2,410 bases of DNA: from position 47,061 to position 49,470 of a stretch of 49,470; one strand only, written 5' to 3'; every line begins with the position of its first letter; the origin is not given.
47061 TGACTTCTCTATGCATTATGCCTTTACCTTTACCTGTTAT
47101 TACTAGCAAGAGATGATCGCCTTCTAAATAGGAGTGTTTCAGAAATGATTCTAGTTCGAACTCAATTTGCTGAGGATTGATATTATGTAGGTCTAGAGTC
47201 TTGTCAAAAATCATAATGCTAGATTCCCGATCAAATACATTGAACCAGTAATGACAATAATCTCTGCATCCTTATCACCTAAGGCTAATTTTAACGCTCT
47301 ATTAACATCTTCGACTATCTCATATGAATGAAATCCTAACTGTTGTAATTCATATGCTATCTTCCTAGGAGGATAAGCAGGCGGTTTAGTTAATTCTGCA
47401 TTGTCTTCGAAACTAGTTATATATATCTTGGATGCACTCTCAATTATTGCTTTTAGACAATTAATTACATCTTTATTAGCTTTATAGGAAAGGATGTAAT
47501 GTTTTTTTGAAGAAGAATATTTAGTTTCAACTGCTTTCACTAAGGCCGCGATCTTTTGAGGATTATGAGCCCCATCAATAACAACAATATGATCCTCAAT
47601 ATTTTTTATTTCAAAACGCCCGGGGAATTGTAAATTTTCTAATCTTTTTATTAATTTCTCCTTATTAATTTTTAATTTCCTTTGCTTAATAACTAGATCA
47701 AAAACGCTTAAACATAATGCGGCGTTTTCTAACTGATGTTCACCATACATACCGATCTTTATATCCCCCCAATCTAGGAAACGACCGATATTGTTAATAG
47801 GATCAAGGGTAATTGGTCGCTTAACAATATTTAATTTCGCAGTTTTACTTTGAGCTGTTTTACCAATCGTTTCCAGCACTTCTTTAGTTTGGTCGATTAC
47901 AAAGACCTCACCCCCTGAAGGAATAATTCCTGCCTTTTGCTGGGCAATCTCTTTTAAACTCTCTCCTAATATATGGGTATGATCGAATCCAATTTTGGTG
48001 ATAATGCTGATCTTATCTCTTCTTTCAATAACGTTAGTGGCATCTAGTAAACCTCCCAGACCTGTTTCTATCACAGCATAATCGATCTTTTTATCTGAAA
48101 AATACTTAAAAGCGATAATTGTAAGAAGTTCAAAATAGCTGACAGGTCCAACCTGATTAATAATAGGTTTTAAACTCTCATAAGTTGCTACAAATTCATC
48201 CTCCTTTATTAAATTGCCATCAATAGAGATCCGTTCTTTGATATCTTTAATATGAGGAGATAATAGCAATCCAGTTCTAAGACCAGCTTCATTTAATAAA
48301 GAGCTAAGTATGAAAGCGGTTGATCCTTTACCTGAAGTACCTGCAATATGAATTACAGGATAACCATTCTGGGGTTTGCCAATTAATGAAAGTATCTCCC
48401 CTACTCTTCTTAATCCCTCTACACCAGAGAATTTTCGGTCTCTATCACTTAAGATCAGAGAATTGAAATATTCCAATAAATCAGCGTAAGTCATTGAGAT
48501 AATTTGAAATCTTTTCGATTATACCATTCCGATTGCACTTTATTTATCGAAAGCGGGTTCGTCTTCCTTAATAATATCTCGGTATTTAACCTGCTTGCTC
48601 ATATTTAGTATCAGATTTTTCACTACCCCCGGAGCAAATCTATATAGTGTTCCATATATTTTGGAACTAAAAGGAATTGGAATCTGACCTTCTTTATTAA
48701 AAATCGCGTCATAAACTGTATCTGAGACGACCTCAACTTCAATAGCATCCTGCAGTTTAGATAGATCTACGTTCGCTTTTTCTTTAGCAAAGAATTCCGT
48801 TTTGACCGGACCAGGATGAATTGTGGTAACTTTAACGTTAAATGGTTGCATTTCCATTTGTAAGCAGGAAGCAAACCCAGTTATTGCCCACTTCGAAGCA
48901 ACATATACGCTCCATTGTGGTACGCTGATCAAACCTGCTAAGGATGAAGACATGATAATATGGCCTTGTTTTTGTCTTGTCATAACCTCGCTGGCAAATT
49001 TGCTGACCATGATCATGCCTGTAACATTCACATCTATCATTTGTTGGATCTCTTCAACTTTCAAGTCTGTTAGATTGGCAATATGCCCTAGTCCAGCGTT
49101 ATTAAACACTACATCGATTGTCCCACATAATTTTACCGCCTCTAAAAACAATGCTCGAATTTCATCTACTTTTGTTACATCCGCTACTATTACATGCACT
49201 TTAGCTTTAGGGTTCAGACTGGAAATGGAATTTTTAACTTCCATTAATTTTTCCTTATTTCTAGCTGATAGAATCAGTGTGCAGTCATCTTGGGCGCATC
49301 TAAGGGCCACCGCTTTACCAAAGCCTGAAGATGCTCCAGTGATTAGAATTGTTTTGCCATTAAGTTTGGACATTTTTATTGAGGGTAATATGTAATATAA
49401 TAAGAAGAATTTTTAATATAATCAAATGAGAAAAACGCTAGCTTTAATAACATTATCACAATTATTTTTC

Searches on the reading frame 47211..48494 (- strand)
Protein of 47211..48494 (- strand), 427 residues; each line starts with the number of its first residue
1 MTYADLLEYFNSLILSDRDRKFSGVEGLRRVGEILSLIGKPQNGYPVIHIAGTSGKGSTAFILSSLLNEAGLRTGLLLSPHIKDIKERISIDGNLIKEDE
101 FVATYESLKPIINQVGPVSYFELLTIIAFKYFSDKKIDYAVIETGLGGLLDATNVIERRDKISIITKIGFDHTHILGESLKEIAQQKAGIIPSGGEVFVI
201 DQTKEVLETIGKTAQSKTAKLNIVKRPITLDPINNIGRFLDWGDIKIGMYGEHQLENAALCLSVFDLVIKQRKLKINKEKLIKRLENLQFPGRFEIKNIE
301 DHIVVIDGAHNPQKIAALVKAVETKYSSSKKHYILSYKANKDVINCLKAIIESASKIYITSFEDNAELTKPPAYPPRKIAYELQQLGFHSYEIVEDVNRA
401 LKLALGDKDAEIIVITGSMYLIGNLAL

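Call 57: search_protein_families(library=pfam, proteins=[window:47211-48494:-], max_evalue=0.001)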
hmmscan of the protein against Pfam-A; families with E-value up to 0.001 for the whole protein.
window:47211-48494:- (427 aa): 2 families
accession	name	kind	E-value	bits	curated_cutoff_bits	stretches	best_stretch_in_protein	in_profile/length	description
PF02875.26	Mur_ligase_C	-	6.3e-12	46.9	28.4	1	292-418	1-126/127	Mur ligase, glutamate ligase domain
PF08245.18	Mur_ligase_M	-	3.1e-08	34.2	24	1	50-263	1-198/200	Mur ligase middle domain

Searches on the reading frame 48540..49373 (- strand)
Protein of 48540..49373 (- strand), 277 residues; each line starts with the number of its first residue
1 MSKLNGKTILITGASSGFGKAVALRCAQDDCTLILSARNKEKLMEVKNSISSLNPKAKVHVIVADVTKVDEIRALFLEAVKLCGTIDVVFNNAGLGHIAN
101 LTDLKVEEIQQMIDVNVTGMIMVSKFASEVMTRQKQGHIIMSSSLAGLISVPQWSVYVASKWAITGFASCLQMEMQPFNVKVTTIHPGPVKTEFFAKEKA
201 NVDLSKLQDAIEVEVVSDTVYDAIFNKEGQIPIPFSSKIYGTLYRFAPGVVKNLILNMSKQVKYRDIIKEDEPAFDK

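Call 57: search_protein_families(library=pfam, proteins=[window:48540-49373:-], max_evalue=0.001)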
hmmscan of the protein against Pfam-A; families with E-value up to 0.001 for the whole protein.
window:48540-49373:- (277 aa): 7 families
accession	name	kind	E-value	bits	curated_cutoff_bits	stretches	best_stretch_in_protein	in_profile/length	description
PF00106.31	adh_short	-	3.7e-54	183.6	26.6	1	7-200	1-192/195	short chain dehydrogenase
PF13561.12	adh_short_C2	-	2.4e-36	125.9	27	1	13-201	1-187/236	Enoyl-(Acyl carrier protein) reductase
PF08659.16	KR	-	2.3e-15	57.4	22.6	1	8-174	2-166/180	KR domain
PF23441.1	SDR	-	2.6e-07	30.7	27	1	3-212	4-214/258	SDR-like rossmann domain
PF02719.21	Polysacc_synt_2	-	2.6e-06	27.3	20.2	1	9-131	1-119/293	Polysaccharide biosynthesis protein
PF13460.12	NAD_binding_10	-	0.00025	21.4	27.2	1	13-129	1-102/184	NAD(P)H-binding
PF08643.16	DUF1776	-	0.00055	19.9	25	1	97-190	107-199/294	Fungal family of unknown function (DUF1776)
